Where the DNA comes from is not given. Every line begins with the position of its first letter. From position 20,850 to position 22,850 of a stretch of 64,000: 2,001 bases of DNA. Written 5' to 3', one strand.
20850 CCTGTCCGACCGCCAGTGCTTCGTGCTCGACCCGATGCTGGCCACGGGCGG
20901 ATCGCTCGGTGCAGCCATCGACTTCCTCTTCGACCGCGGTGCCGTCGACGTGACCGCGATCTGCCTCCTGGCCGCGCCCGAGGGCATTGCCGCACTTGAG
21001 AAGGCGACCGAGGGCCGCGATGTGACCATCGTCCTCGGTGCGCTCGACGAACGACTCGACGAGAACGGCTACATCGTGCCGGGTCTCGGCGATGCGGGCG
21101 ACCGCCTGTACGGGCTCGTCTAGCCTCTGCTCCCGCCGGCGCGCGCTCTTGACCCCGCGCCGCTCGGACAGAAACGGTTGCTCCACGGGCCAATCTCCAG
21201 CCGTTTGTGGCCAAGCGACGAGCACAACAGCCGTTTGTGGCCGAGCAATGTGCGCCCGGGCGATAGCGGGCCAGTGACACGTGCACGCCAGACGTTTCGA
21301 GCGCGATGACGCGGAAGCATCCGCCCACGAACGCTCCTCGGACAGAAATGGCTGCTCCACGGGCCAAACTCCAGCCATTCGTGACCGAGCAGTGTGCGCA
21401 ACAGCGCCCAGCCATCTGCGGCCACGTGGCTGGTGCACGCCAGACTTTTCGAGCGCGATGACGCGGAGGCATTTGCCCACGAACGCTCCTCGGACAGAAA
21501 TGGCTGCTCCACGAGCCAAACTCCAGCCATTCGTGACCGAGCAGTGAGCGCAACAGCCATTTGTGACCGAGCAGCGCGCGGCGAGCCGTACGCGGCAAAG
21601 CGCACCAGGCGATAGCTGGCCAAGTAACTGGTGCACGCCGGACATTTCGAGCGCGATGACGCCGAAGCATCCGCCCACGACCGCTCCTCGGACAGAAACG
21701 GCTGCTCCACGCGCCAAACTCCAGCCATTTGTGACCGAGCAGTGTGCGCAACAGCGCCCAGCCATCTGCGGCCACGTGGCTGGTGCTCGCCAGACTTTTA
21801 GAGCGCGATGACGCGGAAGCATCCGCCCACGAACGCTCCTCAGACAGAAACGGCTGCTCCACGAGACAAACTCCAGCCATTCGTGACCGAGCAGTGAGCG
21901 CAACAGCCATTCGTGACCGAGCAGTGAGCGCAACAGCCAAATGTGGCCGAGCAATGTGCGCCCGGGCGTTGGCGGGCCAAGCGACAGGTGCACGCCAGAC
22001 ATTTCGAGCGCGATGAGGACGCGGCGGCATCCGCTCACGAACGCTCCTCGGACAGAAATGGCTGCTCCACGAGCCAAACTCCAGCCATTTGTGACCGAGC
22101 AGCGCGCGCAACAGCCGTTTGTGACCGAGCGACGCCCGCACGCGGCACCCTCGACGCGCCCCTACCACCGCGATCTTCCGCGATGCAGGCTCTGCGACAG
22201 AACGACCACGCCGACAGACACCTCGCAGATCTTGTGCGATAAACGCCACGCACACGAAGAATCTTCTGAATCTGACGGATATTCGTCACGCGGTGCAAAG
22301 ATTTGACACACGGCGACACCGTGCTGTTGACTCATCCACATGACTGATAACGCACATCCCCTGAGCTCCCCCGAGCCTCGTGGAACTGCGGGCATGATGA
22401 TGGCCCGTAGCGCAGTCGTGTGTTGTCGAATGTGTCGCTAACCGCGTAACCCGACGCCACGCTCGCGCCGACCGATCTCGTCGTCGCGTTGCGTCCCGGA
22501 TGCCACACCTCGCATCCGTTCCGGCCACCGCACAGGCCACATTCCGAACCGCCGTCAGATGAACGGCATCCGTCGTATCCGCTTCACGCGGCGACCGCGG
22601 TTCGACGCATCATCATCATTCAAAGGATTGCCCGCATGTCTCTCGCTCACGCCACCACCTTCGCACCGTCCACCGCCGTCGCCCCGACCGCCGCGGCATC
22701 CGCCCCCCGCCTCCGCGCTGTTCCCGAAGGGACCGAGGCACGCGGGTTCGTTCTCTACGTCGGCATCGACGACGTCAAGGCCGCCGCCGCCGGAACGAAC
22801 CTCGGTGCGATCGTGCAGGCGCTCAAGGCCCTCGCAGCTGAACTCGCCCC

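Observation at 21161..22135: Nested ~1-kb tandem-repeat array in the non-coding gap between upp and an orphan wHTH gene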

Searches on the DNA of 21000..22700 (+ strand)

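Call 53: search_rna_families(source=window, start=21000, end=22700, threshold=evalue, max_evalue=5)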
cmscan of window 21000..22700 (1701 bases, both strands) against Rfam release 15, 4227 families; matches with E-value up to 5: 1.
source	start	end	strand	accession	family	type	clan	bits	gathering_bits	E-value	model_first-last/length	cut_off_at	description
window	21962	22024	-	RF04316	mgtE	Cis-reg;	-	11.5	200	3.8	225-286/306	no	mgtE ncRNA motif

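Call 75: search_dna_similar(query=window:21457-21810:+, collection=plasmids, mode=distant, max_rows=10)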
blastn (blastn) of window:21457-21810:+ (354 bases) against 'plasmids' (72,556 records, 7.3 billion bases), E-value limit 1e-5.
No match.

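Call 76: search_dna_similar(query=window:21457-21810:+, collection=phages, mode=distant, max_rows=10)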
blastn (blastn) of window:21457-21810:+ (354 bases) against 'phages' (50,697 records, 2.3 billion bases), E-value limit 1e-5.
No match.

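Call 77: build_rna_model(alignment_id=A2, structure=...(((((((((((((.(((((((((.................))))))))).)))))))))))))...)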
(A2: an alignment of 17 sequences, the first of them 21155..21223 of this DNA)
Model R1 built from alignment A2 (17 sequences, 69 columns); structure: as given.
model positions 69; base pairs 22; branch points 0; effective number of sequences 4.65; information 0.815 bits per position. Calibrated on 0.2 Mb of random sequence (short: E-values are rough).
structure used (alignment columns):
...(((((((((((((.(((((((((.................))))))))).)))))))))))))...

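Call 78: search_with_rna_model(model_id=R1, sources=[window, L016, L063, L040, L053, L067, L115, L116, L117, L118, L120, L136, L137, L138, L139, L142, L143], max_evalue=1)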
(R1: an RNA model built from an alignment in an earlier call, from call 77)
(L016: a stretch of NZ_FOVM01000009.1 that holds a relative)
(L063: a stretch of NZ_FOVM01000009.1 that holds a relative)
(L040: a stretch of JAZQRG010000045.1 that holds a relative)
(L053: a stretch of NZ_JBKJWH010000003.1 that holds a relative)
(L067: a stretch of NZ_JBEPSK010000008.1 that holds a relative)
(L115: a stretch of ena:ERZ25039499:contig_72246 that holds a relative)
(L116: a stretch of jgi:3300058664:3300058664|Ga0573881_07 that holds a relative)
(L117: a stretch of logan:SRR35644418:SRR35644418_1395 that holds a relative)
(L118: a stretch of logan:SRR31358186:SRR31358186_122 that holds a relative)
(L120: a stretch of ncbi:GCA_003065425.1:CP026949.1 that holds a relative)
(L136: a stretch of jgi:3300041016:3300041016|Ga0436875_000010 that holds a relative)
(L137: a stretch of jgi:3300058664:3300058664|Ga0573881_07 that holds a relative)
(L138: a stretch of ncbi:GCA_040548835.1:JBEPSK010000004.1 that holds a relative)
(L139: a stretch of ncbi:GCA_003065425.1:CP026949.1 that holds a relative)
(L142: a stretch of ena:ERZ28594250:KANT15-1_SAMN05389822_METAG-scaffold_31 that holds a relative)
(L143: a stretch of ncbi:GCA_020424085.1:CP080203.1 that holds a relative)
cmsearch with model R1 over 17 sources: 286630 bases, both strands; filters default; matches with E-value up to 1: 53.
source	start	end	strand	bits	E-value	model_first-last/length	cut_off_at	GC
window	22039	22107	+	83.8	2.3e-17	1-69/69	no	0.61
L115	7279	7347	+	83.8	2.3e-17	1-69/69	no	0.61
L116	9246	9314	+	82.8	3.9e-17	1-69/69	no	0.52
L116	9072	9140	+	82.2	5.3e-17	1-69/69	no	0.61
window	21481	21549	+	81.3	8.9e-17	1-69/69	no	0.59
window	21329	21397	+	81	1e-16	1-69/69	no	0.61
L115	6883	6951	+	80.3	1.5e-16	1-69/69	no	0.59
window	21155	21223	+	79.2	2.9e-16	1-69/69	no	0.67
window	21679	21747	+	79.1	2.9e-16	1-69/69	no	0.62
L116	8836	8904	+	78.3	4.8e-16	1-69/69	no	0.59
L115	6665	6733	+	75.4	2.4e-15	1-69/69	no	0.64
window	21831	21899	+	74.9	3e-15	1-69/69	no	0.58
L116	9422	9490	+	74.7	3.5e-15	1-69/69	no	0.61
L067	4091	4159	-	71.6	2e-14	1-69/69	no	0.67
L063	6023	6091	-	66.8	2.8e-13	1-69/69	no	0.61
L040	5147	5215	+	66.3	3.8e-13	1-69/69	no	0.59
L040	5365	5433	+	63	2.3e-12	1-69/69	no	0.61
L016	6600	6668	-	57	6.3e-11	1-69/69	no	0.68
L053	7087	7155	-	52.2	9.3e-10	1-69/69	no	0.67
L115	7279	7347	-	51.9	1.1e-09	1-69/69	no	0.61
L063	6023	6090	+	49.6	3.9e-09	1-69/69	no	0.62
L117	1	51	+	49.5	4e-09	19-69/69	5'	0.59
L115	6883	6951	-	44.8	5.5e-08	1-69/69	no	0.59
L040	5147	5215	-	43.9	9.4e-08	1-69/69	no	0.59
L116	9246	9314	-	43.1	1.4e-07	1-69/69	no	0.52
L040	5365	5433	-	42.6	1.8e-07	1-69/69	no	0.61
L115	6665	6733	-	40.4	6.4e-07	1-69/69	no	0.64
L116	9072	9140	-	39.5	1.1e-06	1-69/69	no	0.61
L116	8836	8904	-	37.4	3.5e-06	1-69/69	no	0.59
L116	9422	9490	-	35.1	1.2e-05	1-69/69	no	0.61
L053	7087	7155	+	33.3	3.2e-05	1-69/69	no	0.67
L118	9385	9453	+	33.2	3.4e-05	1-69/69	no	0.62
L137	3562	3630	+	33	3.9e-05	1-69/69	no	0.67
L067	4091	4159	+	27.6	0.00077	1-69/69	no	0.67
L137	3563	3630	-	23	0.0097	1-69/69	no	0.66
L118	9385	9453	-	22.9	0.01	1-69/69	no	0.62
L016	6600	6667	+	22.3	0.015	1-69/69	no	0.68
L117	1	51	-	21.9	0.018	1-51/69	3'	0.59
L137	4142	4204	+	21.9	0.019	1-69/69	no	0.59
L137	3757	3819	+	21.7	0.021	1-69/69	no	0.62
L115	7061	7172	+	21.3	0.025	1-69/69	no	0.62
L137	3757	3819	-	19.4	0.074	1-69/69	no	0.62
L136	4262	4329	+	18.9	0.095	1-69/69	no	0.69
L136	4262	4329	-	17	0.27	1-69/69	no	0.69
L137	4139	4207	-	16.7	0.33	1-69/69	no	0.62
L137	3411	3468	+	16.3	0.41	1-69/69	no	0.69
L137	4261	4329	+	16.1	0.45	1-69/69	no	0.65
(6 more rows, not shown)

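Call 85: search_with_rna_model(model_id=R1, sources=[L001, L002, L003, L004, L005, L006, L007, L008, L009, L010, L011, L012, L013, L014, L015, L017, L018, L019, L020, L021, L022, L023, L024, L025, L026, L027, L028, L029, L030, L031, L032, L033, L034, L035, L036, L037, L038, L039, L041, L042, L043, L044, L045, L046, L047, L048, L049, L050, L051, L052, L054, L055, L056, L057, L058, L059, L060, L061, L062, L064, L065, L066, L068, L069, L070, L071, L072, L073, L074, L075, L076, L077, L078, L079, L080, L081, L082, L083, L084, L085, L086, L087, L088, L089, L090, L091, L092, L093, L094, L095, L097, L100, L103, L106, L107, L109, L110, L111, L112, L114], max_evalue=0.1)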
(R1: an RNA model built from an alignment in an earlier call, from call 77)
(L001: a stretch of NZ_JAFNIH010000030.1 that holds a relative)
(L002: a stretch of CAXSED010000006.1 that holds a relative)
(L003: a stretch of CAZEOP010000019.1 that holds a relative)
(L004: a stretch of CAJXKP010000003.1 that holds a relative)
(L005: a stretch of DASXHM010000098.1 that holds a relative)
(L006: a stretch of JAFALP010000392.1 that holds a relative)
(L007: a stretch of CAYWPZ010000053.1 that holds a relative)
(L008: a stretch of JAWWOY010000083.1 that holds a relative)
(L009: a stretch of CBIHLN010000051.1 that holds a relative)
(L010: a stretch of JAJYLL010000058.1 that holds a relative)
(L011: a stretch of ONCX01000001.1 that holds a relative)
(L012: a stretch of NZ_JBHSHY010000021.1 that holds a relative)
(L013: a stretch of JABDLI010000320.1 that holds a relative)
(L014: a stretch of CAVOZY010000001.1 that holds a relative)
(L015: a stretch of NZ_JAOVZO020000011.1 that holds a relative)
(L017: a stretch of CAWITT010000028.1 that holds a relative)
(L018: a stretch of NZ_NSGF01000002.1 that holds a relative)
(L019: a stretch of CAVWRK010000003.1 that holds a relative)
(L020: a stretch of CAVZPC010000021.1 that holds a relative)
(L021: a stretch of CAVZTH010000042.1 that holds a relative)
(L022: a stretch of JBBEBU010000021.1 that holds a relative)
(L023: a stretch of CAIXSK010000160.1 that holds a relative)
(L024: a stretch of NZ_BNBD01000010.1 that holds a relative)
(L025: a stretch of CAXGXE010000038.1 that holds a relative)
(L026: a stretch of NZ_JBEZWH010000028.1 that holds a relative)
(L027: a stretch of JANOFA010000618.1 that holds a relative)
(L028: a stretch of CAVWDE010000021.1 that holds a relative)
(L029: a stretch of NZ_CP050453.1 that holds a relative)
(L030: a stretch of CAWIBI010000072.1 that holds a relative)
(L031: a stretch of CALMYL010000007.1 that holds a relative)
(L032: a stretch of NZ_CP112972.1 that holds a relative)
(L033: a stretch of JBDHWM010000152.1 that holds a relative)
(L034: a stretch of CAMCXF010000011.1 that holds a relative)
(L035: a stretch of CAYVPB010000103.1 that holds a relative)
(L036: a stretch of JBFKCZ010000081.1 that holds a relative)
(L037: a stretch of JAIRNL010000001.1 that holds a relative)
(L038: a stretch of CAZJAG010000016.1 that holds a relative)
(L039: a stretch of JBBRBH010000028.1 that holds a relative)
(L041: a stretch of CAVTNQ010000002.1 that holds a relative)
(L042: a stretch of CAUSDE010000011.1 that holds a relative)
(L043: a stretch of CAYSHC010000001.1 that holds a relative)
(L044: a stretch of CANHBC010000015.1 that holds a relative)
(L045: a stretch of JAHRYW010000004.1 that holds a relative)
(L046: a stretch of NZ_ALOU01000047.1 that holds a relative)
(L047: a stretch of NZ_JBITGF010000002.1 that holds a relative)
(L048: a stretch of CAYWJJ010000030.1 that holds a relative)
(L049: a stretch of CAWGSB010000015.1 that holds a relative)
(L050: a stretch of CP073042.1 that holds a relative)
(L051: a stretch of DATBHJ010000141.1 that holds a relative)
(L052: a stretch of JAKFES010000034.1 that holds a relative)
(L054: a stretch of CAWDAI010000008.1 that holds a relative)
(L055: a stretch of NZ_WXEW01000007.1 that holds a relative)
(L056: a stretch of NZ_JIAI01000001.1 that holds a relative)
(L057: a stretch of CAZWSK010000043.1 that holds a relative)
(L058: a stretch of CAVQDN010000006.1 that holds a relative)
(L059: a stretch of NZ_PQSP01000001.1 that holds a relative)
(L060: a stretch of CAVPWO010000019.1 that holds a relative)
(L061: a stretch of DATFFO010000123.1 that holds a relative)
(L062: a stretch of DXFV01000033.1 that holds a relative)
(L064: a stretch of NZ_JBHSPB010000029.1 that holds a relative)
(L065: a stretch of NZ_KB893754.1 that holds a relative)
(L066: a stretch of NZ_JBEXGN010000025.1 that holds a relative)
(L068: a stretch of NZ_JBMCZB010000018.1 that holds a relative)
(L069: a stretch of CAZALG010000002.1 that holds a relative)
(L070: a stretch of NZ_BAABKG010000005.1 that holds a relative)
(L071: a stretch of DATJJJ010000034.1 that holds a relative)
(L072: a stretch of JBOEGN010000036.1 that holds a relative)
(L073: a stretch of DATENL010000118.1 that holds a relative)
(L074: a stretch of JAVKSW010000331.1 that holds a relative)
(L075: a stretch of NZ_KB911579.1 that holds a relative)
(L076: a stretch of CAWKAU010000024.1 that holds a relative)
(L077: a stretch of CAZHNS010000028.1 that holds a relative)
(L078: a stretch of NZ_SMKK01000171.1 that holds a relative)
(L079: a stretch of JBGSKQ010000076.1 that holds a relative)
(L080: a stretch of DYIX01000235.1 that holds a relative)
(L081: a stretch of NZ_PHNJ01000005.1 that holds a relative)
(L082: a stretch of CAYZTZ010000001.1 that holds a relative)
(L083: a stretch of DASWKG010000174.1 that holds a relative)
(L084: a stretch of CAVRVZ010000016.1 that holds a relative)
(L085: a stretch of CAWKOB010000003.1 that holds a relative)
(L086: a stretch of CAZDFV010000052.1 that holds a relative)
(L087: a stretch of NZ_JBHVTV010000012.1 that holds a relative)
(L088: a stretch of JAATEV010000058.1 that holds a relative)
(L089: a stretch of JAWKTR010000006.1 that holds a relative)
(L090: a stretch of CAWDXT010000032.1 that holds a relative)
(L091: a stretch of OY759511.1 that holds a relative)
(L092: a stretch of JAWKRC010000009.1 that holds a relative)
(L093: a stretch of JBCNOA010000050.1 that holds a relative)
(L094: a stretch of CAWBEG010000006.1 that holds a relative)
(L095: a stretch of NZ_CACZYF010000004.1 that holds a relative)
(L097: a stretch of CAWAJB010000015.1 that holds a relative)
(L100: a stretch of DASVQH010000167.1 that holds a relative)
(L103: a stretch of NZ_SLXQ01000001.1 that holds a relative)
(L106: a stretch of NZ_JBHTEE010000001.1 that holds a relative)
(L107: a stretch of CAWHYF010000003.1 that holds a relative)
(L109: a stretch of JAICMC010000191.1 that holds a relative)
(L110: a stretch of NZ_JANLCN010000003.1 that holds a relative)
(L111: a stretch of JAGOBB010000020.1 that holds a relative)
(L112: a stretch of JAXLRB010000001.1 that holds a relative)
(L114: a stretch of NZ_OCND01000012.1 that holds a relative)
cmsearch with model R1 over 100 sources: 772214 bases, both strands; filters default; matches with E-value up to 0.1: 2.
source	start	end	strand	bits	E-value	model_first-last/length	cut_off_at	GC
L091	694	746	-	23.3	0.023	1-69/69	no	0.72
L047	6517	6551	+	21.9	0.048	1-69/69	no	0.86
